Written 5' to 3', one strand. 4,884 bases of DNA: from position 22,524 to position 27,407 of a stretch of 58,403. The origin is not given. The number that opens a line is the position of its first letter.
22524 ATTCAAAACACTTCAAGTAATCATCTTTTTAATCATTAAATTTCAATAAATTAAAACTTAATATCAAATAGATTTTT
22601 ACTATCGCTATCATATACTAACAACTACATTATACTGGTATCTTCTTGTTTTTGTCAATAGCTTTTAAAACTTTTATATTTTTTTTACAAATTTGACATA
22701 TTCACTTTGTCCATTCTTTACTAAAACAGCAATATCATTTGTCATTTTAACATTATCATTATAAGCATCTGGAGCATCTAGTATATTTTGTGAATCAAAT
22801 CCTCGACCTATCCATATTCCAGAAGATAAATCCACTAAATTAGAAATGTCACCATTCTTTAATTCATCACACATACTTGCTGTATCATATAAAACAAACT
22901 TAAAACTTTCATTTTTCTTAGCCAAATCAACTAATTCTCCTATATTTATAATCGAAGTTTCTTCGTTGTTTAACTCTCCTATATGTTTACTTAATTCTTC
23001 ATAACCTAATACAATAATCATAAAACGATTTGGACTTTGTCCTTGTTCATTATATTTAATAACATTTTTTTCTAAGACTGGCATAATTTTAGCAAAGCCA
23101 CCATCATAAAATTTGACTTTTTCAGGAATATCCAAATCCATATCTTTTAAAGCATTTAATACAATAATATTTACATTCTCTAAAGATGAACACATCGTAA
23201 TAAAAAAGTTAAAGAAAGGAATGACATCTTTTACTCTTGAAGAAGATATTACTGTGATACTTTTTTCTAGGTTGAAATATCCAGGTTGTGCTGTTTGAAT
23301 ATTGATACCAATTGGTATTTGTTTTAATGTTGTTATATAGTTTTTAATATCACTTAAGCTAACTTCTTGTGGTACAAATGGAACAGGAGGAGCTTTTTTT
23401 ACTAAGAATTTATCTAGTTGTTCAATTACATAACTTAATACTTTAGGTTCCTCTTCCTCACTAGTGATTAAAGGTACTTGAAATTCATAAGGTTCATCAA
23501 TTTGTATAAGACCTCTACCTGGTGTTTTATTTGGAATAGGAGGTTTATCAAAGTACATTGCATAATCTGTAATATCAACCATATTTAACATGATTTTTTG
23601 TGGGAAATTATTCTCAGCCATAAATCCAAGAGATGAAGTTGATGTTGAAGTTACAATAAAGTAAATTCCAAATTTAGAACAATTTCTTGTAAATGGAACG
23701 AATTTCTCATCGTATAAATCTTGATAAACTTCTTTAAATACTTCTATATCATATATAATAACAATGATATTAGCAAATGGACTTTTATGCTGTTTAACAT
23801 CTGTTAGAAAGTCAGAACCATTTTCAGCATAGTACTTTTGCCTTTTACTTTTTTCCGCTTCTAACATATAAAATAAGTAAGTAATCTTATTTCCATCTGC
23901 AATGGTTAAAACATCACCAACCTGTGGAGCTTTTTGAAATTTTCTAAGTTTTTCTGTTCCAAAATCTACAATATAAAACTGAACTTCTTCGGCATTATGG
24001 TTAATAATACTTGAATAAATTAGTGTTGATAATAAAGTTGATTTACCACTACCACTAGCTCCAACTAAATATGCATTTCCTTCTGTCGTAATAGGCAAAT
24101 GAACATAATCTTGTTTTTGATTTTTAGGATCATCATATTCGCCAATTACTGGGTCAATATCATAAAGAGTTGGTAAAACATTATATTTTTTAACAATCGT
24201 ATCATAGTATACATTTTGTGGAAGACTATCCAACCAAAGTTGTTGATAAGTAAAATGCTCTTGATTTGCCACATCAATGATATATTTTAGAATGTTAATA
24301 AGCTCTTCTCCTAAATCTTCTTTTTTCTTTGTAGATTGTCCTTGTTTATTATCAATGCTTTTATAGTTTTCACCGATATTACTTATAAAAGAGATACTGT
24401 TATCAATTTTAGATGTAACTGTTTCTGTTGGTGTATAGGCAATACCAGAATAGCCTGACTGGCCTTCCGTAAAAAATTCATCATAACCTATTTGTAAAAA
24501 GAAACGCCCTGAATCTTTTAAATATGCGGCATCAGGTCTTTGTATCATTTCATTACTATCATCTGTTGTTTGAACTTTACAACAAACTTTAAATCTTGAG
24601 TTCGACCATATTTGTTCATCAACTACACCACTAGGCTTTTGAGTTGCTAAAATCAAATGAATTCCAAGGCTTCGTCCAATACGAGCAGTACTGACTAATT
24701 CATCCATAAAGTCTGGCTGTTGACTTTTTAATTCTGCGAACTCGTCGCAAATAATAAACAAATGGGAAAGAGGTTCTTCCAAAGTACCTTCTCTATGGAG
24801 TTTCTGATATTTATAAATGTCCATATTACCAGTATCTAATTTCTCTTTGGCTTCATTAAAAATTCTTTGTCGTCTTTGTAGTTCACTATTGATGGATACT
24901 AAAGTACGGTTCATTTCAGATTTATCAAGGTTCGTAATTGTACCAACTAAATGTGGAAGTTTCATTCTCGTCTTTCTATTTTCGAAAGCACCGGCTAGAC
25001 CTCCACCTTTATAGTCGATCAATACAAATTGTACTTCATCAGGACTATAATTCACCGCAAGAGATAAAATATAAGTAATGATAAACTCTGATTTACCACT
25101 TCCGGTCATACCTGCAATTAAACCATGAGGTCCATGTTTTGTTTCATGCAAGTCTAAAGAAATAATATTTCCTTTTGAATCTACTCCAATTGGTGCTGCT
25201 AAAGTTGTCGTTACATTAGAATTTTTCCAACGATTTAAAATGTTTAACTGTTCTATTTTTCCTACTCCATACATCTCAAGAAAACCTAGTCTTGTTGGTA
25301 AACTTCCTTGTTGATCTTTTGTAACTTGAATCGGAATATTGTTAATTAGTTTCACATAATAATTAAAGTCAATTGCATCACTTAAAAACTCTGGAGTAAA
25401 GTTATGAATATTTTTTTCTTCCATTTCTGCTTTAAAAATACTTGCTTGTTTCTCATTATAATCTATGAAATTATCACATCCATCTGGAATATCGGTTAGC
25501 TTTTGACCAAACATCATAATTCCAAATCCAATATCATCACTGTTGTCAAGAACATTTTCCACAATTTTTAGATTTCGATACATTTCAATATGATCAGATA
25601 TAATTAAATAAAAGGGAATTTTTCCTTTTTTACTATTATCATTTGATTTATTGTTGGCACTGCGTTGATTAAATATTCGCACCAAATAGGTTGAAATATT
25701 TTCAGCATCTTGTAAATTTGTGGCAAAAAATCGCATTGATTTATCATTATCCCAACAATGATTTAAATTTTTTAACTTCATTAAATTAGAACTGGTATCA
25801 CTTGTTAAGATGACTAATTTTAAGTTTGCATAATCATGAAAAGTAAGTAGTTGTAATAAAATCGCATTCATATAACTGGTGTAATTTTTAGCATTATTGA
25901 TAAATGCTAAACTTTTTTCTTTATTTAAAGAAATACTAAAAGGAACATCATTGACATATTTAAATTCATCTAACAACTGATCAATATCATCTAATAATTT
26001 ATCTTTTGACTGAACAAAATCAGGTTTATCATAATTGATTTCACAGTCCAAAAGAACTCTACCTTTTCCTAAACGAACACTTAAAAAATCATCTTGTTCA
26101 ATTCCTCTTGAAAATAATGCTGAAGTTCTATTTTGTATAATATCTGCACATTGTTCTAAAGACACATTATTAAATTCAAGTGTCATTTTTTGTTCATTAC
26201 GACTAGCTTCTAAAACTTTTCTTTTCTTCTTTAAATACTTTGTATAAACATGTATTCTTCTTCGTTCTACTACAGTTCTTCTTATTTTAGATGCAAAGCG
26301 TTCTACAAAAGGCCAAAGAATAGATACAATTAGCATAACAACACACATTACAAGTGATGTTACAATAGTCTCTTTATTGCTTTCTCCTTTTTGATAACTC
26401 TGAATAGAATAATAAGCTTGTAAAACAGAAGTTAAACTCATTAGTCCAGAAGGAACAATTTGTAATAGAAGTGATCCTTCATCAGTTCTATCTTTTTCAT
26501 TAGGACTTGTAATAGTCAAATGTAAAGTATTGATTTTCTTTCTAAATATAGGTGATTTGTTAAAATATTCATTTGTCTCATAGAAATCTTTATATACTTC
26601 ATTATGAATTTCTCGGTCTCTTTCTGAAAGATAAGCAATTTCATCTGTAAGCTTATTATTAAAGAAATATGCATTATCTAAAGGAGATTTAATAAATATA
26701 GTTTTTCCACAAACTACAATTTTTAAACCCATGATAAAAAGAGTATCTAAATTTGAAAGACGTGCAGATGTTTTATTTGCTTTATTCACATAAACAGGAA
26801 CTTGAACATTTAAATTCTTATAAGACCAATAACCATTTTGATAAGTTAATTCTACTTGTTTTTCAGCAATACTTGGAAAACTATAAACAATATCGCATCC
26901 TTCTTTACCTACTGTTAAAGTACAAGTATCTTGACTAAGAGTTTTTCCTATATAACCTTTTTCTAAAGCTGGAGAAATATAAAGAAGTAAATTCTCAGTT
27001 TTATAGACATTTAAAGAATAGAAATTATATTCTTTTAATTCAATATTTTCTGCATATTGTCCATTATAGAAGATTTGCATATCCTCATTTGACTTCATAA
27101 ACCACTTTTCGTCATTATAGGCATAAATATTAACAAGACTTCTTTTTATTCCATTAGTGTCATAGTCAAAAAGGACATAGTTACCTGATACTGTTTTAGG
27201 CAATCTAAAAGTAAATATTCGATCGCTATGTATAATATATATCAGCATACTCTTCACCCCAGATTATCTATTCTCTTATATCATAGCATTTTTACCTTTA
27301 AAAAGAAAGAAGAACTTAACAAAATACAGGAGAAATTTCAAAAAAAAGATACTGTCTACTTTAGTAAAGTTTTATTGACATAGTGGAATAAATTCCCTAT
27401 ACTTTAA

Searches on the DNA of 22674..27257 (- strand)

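Call 66: search_with_rna_model(model_id=R1, sources=[L006, L008, L009, L010, L011, L012, L038, L039, L040, L041, L042, L043, L044, L045, L046, L047, L048, L049, L050, L051, L052, L053, L054, L055, L056, L057, L058, L059, L060, L061, L062, L063, L064, L065, L066, L067, L068, L069, L070, L071, L072, L073, L074, L075, L076, L077, L078, L079, L080, L081, L082, L083, L084, L085, L086, L087, L088, L089, L090, L091, L092, L093, L094, L095, L096, L097, L098, L099, L100, L101, L102, L103, L104, L105, L106, L107, L108, L109, L110, L111, L112, L113, L114, L115, L116, L117, L118, L119, L120, L121, L122, L123, L124, L125, L126, L127, L128, L129, L130, L131], max_evalue=0.01)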
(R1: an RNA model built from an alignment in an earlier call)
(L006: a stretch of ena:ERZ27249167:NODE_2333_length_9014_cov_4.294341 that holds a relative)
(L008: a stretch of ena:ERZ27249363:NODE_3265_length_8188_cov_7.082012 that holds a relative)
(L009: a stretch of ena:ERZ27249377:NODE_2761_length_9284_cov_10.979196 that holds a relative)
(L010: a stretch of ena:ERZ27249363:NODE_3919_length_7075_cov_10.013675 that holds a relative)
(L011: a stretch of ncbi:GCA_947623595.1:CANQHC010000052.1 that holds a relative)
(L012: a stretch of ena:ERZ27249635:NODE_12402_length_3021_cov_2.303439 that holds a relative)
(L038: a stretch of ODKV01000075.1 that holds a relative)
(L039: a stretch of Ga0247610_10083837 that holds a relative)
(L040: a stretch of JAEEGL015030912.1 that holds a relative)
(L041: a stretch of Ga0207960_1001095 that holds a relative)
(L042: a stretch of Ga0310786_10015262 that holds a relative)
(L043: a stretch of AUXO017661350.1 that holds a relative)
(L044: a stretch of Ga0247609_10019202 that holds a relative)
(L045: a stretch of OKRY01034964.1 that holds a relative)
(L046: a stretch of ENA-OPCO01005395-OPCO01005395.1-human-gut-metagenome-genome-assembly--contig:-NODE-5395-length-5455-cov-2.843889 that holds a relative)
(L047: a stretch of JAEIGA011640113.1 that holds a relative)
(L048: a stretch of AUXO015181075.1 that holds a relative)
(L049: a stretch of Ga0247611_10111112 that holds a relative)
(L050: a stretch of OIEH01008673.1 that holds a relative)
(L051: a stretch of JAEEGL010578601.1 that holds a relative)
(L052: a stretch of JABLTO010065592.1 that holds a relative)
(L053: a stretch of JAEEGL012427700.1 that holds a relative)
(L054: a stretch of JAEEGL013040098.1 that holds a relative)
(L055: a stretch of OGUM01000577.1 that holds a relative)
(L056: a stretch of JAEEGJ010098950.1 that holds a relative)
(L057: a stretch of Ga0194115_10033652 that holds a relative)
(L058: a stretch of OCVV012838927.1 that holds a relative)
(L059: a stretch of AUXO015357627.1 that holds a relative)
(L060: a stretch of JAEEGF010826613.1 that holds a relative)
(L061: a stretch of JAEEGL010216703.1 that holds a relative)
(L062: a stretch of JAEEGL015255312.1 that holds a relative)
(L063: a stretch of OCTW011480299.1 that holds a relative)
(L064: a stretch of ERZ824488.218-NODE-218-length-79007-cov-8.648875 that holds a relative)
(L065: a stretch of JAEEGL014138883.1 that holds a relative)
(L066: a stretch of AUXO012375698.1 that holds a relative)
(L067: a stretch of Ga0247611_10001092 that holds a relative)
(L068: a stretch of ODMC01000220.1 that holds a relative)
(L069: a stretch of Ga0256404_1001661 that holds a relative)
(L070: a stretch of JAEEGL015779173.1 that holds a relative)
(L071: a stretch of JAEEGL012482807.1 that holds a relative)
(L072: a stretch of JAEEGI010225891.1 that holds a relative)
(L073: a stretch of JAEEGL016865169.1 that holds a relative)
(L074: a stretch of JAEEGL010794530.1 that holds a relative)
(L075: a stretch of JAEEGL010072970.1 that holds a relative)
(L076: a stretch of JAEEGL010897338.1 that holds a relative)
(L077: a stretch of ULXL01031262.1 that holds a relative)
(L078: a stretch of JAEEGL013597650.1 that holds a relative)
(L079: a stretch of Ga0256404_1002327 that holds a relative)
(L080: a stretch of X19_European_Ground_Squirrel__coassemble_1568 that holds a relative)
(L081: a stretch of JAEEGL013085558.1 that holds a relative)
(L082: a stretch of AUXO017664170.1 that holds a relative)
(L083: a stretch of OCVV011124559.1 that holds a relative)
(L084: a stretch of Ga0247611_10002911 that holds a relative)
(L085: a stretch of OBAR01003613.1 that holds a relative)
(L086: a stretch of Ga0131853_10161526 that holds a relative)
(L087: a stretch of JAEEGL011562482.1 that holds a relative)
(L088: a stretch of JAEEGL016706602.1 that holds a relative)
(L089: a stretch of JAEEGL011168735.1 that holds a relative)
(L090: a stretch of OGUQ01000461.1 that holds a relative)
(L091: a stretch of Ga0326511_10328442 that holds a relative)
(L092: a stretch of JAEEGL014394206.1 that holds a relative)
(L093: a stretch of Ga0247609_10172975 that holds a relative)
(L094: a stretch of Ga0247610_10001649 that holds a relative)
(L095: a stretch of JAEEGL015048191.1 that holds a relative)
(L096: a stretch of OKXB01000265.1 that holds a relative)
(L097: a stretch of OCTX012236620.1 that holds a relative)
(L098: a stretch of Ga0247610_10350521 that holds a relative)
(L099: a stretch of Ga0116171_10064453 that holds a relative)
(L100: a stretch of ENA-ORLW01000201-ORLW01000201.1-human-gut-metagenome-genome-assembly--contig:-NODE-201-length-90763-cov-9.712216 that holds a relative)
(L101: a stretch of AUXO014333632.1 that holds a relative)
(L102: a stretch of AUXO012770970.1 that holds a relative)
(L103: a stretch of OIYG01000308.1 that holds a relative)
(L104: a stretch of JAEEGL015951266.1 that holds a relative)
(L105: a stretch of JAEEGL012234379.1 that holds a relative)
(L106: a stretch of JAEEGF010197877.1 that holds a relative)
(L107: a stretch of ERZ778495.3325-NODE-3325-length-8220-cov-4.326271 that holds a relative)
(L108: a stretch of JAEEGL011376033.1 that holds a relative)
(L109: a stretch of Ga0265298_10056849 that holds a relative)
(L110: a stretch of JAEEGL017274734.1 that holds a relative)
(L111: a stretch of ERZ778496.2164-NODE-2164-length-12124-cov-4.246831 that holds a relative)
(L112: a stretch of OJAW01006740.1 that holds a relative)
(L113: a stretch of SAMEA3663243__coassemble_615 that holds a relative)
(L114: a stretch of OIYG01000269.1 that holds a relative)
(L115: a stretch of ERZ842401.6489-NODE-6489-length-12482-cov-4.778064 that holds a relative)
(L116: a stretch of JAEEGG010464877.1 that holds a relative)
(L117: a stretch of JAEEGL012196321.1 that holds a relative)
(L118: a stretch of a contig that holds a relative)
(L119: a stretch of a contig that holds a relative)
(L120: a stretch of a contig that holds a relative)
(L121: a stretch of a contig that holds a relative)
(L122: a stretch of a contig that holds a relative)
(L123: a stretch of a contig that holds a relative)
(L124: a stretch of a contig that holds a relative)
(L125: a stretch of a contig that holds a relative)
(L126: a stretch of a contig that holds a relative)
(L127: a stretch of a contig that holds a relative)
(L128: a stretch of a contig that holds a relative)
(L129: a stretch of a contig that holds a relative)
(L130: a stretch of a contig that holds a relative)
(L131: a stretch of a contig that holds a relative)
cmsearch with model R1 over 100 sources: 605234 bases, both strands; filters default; matches with E-value up to 0.01: 105.
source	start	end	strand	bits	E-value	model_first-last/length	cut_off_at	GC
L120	1460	1590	-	128.7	1.5e-22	1-133/133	no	0.29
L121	320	451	+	124.3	1.2e-21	1-133/133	no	0.26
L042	2581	2709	-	122.7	2.5e-21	1-133/133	no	0.26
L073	1837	1966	-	122.2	3.1e-21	1-133/133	no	0.26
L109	2369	2498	+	122.2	3.1e-21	1-133/133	no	0.26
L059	1438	1567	-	121.4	4.6e-21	1-133/133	no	0.25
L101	1295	1424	-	120.5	6.8e-21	1-133/133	no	0.24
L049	2517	2644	-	117.3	3e-20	1-133/133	no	0.3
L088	1436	1560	-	115.7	6.3e-20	1-133/133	no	0.27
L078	2055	2184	-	113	2.2e-19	1-133/133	no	0.25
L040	6083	6211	+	112.6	2.7e-19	1-133/133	no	0.28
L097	356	498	+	104.6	1.1e-17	1-133/133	no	0.26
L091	325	448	+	97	3.7e-16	1-133/133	no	0.25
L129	1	137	-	96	5.8e-16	1-133/133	no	0.25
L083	2666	2791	+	91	6.1e-15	1-133/133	no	0.26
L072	1556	1686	+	89.1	1.5e-14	1-133/133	no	0.25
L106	1804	1934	+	89.1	1.5e-14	1-133/133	no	0.25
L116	23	153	+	89.1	1.5e-14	1-133/133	no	0.25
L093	957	1081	+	88.2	2.2e-14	1-133/133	no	0.24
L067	14320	14458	+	86.7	4.5e-14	1-133/133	no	0.22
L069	2701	2839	+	86.4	4.9e-14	1-133/133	no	0.23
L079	3449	3576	-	83.7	1.7e-13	1-133/133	no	0.27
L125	2179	2307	+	82.1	3.8e-13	1-133/133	no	0.31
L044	3701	3827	+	80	9.6e-13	1-133/133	no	0.24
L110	589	714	+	76.6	4.7e-12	1-133/133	no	0.26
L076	408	521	+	75.8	6.8e-12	1-133/133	no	0.28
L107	8000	8134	+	75.7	7.2e-12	1-133/133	no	0.3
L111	11066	11200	-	75.7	7.2e-12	1-133/133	no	0.3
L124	1899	2009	+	70.4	8.2e-11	1-133/133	no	0.23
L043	4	95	+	66.7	4.8e-10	30-128/133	no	0.23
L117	1943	2064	-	66.2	5.8e-10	1-133/133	no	0.28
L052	71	189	-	60.7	7.7e-09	1-133/133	no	0.24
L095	5283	5394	+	59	1.7e-08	1-133/133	no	0.22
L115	1603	1723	-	58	2.6e-08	1-133/133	no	0.24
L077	3674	3802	+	52.5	3.3e-07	1-133/133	no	0.31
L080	2882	2994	+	51.6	5.2e-07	1-133/133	no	0.27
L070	4528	4662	-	51.3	6e-07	1-133/133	no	0.27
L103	11553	11677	+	50.9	7.2e-07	1-133/133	no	0.27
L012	2197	2296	-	50.5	8.4e-07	1-133/133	no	0.29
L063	1126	1259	-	49.4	1.4e-06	1-133/133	no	0.23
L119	2912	3019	+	48.4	2.3e-06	1-133/133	no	0.26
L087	561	676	+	46.8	4.8e-06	1-133/133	no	0.23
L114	2769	2884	+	46.6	5.3e-06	1-133/133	no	0.28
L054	760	857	+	46.2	6.2e-06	1-133/133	no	0.22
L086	467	592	-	46.1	6.6e-06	1-133/133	no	0.33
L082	491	622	+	46.1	6.7e-06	1-133/133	no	0.31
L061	8010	8125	-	45.7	8e-06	1-133/133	no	0.24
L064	2807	2904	-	45.5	8.7e-06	1-133/133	no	0.28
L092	10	112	-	45.4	9.2e-06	1-133/133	no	0.23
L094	2005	2103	+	44.6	1.3e-05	1-133/133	no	0.24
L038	2582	2699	-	44.6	1.3e-05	1-133/133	no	0.24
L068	1744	1863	+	44.6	1.3e-05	1-133/133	no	0.37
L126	6961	7080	+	44.6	1.3e-05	1-133/133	no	0.37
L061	6864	6962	-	44.5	1.4e-05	1-133/133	no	0.26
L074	12815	12927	-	44.2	1.6e-05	1-133/133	no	0.28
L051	2706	2801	-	44.2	1.6e-05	1-133/133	no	0.22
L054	1275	1374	+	43.7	2e-05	1-133/133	no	0.25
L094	849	984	+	43.3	2.4e-05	1-133/133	no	0.22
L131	1484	1578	-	43.1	2.6e-05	1-133/133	no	0.23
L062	2422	2536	-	43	2.7e-05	1-133/133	no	0.27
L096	12364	12471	+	42.9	2.8e-05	1-133/133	no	0.23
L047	707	817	-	42.8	3e-05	1-133/133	no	0.21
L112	2428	2524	+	42.5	3.5e-05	1-133/133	no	0.24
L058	194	325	+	42.2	4e-05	1-133/133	no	0.22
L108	2524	2582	-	42.2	4.1e-05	30-92/133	no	0.2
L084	514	611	-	41.8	4.9e-05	1-133/133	no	0.2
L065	5925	6041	-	41.7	5e-05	1-133/133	no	0.26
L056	3093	3189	+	41.5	5.7e-05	1-133/133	no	0.23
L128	6259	6355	-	41.5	5.7e-05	1-133/133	no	0.23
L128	5121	5224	-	41.1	6.8e-05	1-133/133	no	0.23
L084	1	95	-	40.8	7.6e-05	1-102/133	3'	0.26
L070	4227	4342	-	40.7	8.2e-05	1-133/133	no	0.3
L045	1296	1401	+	40.3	9.7e-05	1-133/133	no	0.29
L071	1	85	-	40.2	0.0001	1-91/133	3'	0.24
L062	3207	3319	-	40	0.00011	1-133/133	no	0.28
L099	1980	2072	+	39.2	0.00016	1-133/133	no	0.27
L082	813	929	+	39.1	0.00017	1-133/133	no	0.29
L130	2542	2644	-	39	0.00017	1-133/133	no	0.23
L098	666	768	-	38.9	0.00018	1-133/133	no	0.23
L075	7126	7231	+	38.9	0.00019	1-133/133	no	0.22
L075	5855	5952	+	38.9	0.00019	1-133/133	no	0.26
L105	2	119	-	38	0.00029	1-133/133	no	0.25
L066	1238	1320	+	37.9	0.0003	1-89/133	3'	0.25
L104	6784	6883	+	37.7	0.00033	1-133/133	no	0.21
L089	1425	1527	+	36.9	0.00047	1-133/133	no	0.23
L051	2185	2301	-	36.9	0.00048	1-133/133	no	0.23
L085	7379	7500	+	36.8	0.00049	1-133/133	no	0.26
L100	1887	2008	-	36.8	0.00049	1-133/133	no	0.26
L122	2382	2481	+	36.5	0.00057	1-133/133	no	0.25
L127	2386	2503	+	36.1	0.00068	1-133/133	no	0.23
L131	1935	2046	-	36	0.00071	1-133/133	no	0.25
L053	11837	11958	+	35.7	0.0008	1-133/133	no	0.2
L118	5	108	-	35.4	0.00092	1-133/133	no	0.25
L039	2875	2972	-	34.9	0.0012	1-133/133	no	0.27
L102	12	121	+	34.9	0.0012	1-133/133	no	0.23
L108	2862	2919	-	34.9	0.0012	30-92/133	no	0.24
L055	6701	6822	-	34.1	0.0017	1-133/133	no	0.24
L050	1371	1469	+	33.2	0.0026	1-133/133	no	0.21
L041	3143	3234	+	32.6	0.0035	1-133/133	no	0.37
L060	1629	1742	+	32.2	0.0041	1-133/133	no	0.22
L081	7260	7373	-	32.2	0.0041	1-133/133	no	0.22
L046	3387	3512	+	31.8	0.005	1-133/133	no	0.21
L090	1198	1252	-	31.6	0.0056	30-92/133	no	0.24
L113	5072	5126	-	31.6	0.0056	30-92/133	no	0.24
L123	200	321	-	31.1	0.0069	1-133/133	no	0.25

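Call 88: search_with_rna_model(model_id=R1, sources=[L158, L159, L160, L161], filters=off, max_evalue=0.1)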
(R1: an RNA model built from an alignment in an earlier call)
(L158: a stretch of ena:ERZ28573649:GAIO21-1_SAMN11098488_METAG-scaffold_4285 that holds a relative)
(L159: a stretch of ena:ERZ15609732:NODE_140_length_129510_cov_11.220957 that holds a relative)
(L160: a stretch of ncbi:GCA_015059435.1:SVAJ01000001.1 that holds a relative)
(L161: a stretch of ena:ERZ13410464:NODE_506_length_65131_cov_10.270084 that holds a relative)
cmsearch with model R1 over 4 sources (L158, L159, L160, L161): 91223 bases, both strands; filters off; matches with E-value up to 0.1: 1.
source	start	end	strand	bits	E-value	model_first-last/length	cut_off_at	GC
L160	9791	9915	+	89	2.3e-15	1-133/133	no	0.3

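Call 89: search_with_rna_model(model_id=R2, sources=[L158, L159, L160, L161], filters=off, max_evalue=0.1)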
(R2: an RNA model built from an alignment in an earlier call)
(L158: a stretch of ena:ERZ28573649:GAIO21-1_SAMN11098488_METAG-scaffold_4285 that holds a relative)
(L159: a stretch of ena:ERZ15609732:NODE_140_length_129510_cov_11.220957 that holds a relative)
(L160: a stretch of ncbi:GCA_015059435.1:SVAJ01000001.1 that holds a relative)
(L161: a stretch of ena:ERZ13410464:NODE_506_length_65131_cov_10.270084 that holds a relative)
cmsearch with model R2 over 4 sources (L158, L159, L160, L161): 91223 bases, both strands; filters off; matches with E-value up to 0.1: 2.
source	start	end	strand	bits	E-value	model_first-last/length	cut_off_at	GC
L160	9289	9449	+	64.8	1.2e-11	1-161/161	no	0.39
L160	9787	9910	+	18.4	0.089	1-161/161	no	0.32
